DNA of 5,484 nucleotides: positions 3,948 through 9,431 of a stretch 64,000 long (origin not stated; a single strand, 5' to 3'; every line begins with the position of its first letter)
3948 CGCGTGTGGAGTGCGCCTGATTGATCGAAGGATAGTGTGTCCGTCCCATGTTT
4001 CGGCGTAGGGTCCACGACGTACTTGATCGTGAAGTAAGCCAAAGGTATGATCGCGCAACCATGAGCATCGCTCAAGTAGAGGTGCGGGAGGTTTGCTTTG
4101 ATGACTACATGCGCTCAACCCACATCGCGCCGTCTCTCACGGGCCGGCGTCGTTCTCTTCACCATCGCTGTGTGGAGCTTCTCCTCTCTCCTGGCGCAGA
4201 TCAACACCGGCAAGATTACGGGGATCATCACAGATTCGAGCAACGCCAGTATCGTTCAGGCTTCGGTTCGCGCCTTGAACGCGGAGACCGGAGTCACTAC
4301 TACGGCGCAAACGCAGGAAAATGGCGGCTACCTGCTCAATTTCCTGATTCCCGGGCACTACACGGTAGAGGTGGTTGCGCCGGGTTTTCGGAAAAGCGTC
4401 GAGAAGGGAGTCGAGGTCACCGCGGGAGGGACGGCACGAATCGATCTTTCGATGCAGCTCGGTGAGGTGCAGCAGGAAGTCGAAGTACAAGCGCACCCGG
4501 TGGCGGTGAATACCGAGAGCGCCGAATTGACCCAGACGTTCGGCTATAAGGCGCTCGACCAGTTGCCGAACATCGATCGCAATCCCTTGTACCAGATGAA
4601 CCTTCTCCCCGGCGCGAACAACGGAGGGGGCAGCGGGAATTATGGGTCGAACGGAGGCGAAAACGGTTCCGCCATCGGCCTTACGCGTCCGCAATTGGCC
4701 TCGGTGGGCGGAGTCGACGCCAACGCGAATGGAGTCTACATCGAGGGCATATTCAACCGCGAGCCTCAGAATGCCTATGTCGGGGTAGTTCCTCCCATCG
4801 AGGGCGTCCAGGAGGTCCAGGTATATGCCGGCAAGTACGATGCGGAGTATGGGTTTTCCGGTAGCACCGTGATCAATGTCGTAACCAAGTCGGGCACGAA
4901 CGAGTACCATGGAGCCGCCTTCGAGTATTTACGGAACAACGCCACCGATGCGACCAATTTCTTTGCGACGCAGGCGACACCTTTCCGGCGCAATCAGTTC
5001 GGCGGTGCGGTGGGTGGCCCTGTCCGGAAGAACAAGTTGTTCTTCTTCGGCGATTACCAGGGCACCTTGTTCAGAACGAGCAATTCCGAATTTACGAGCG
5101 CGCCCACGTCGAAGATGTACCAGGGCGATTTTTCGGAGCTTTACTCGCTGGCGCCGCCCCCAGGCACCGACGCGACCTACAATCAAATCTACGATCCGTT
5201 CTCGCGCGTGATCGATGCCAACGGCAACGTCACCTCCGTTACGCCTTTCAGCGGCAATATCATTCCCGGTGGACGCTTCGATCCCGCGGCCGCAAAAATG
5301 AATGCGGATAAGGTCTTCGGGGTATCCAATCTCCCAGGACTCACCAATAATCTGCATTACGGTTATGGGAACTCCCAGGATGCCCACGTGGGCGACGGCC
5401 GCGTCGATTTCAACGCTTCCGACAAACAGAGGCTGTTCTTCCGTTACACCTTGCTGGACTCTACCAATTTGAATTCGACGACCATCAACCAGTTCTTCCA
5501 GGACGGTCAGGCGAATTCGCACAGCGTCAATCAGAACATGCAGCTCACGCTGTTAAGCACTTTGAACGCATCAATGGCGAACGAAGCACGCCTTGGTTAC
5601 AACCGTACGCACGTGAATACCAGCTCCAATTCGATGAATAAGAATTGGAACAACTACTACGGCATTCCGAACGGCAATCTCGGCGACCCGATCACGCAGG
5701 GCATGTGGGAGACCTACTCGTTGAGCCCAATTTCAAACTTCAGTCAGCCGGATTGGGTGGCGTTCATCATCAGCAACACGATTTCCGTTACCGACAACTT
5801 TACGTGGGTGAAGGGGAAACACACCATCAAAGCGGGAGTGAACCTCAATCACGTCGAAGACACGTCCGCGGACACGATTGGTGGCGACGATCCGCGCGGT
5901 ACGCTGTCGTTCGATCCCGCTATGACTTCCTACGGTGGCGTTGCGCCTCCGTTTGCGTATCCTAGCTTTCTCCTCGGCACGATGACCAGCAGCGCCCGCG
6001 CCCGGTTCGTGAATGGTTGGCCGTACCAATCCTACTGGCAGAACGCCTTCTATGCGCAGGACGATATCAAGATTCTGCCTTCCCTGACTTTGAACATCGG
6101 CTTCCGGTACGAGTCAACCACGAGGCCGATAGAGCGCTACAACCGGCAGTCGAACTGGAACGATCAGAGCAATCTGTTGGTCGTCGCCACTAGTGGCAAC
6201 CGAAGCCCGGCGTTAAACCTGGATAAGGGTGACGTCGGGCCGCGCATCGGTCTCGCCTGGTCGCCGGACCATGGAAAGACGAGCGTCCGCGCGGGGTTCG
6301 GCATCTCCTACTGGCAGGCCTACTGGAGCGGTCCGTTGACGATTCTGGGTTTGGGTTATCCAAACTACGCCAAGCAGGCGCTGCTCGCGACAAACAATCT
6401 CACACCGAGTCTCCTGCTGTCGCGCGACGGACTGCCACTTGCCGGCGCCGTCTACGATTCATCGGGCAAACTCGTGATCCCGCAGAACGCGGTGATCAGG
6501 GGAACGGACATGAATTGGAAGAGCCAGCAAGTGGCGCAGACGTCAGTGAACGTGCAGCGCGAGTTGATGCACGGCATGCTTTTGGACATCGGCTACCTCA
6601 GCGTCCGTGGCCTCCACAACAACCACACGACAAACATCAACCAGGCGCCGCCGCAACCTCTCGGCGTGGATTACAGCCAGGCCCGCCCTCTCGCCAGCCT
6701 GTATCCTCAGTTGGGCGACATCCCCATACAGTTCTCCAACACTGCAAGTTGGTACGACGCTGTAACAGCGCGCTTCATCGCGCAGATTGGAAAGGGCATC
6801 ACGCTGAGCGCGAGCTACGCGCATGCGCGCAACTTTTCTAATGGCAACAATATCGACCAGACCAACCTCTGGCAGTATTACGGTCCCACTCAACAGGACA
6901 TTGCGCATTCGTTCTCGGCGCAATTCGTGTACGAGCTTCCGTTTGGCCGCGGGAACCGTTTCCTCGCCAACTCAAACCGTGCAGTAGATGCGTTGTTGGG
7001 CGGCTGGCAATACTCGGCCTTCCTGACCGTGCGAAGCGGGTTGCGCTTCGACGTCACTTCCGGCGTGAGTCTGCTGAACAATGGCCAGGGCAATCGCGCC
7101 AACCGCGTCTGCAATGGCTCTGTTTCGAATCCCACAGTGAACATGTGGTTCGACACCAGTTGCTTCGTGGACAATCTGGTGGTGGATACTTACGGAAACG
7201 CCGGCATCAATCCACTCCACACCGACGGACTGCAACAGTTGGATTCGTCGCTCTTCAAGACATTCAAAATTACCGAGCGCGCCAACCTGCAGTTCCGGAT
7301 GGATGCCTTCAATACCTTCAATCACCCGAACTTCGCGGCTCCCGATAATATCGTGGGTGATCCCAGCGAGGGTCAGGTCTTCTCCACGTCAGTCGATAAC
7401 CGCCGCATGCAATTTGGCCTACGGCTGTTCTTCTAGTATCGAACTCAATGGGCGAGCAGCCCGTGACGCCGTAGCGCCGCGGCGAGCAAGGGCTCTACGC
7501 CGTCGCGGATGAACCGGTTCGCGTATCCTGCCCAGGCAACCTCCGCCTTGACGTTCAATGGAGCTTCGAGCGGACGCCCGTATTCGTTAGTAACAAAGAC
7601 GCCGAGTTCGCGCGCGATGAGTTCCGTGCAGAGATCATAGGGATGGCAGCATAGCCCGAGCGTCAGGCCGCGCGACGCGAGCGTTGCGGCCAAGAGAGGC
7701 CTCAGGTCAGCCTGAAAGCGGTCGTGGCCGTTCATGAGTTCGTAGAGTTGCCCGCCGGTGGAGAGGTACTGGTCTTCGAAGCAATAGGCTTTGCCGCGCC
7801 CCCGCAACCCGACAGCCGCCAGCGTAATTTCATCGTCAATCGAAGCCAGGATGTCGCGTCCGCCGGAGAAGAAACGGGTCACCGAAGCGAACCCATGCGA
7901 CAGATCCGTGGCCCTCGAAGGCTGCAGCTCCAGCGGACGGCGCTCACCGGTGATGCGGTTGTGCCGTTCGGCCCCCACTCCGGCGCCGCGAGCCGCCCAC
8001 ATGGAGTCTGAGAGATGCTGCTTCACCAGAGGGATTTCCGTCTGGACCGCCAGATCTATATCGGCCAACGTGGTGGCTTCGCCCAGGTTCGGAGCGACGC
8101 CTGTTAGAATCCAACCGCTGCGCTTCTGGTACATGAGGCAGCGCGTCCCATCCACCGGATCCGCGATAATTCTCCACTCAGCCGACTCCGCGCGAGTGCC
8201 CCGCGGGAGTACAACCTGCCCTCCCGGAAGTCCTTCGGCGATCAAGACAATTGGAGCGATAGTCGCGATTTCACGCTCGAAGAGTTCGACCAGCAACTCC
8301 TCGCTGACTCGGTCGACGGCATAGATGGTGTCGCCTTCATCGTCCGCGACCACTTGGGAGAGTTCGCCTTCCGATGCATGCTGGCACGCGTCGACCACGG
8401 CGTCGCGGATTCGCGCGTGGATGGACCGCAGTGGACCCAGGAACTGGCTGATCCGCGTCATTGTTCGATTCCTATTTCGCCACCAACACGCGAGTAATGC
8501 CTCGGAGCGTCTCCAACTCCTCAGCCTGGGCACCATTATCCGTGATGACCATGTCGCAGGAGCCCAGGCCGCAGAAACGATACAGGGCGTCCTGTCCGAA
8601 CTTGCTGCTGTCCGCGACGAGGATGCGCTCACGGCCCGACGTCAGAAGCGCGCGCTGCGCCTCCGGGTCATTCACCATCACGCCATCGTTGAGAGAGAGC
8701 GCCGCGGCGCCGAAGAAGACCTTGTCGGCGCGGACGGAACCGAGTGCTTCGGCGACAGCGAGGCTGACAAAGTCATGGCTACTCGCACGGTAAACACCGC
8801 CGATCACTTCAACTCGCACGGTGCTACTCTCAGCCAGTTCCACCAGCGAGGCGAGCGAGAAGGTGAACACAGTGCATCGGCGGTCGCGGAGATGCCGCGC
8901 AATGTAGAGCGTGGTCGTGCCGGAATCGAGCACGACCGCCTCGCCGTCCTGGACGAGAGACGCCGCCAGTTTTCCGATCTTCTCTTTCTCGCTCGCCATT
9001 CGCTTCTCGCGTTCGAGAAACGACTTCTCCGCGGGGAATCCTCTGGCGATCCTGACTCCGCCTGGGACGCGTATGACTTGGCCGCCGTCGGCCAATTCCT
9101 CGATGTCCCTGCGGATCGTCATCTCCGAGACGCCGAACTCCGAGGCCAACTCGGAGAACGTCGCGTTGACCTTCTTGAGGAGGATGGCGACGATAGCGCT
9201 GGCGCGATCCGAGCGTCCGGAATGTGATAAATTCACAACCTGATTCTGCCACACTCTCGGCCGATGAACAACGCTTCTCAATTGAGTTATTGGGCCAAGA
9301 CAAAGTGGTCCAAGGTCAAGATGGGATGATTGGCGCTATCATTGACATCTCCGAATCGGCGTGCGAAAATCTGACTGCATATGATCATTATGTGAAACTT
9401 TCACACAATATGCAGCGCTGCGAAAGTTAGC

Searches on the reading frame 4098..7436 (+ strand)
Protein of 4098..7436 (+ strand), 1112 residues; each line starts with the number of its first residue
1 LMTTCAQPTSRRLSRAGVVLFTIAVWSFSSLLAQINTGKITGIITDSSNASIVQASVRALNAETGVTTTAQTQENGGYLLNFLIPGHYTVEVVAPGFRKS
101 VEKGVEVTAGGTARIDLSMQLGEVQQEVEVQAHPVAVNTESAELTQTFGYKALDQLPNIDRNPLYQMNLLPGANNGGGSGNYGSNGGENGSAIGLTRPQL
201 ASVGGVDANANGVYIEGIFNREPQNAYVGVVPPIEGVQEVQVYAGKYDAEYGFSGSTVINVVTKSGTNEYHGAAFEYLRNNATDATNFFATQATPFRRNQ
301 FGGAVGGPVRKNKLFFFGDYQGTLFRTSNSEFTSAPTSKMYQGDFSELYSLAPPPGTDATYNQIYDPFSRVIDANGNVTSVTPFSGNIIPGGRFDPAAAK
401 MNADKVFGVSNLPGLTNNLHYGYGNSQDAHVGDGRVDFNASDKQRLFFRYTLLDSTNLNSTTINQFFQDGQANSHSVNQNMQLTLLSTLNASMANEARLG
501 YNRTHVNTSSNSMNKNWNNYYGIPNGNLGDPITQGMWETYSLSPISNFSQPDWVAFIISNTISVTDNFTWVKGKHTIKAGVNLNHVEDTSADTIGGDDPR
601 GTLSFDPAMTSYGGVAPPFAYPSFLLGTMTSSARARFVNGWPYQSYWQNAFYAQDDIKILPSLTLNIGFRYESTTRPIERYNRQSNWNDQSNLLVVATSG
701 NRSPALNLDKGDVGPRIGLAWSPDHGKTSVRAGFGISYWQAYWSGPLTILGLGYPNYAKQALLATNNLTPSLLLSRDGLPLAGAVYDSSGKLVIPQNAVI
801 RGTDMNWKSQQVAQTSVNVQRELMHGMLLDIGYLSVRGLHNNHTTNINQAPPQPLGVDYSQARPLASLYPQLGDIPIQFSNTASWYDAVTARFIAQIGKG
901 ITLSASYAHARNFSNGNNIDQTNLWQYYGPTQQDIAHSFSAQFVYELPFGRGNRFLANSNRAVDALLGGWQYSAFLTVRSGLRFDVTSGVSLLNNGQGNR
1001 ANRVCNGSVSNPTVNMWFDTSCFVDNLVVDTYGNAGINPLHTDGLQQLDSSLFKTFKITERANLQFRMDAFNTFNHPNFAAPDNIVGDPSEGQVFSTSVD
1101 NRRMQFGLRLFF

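Call 44: search_protein_families(library=pfam, proteins=[window:4098-7436:+], max_evalue=0.001)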
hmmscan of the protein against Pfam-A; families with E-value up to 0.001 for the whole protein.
window:4098-7436:+ (1112 aa): 4 families
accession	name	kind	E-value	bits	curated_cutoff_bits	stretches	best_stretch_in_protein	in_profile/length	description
PF25183.1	OMP_b-brl_4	-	2.1e-196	655.4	30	1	262-1105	1-838/838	Outer membrane beta barrel domain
PF13620.12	CarboxypepD_reg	-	3.4e-19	69.4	32.3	1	40-120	2-82/82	Carboxypeptidase regulatory-like domain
PF17210.9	SdrD_B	-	0.00022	21.9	29.7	1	45-96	17-68/112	SdrD B-like domain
PF13715.12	CarbopepD_reg_2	-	0.00063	20.2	32.2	0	40-121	1-78/88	CarboxypepD_reg-like domain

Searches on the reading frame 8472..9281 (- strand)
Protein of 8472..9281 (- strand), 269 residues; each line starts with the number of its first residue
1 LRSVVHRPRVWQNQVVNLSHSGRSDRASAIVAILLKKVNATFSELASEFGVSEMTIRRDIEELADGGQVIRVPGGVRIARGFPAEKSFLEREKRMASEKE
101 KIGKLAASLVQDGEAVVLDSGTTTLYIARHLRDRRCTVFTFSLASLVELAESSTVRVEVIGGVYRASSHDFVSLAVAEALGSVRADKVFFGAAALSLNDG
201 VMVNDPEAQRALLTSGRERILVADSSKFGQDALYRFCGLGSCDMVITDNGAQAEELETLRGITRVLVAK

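Call 44: search_protein_families(library=pfam, proteins=[window:8472-9281:-], max_evalue=0.001)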
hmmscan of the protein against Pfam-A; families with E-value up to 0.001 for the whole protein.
window:8472-9281:- (269 aa): 4 families
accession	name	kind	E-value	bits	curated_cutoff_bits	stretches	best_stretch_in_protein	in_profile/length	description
PF00455.28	DeoRC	-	2.6e-41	141.7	31.8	1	96-249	3-160/160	DeoR C terminal sensor domain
PF08220.18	HTH_DeoR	-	5.8e-12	45.6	21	1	26-78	1-53/57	DeoR-like helix-turn-helix domain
PF08279.18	HTH_11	-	1.6e-08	34.8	25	1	26-76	1-54/55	HTH domain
PF00392.27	GntR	-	7.7e-05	22.7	27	1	43-74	28-59/64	Bacterial regulatory proteins, gntR family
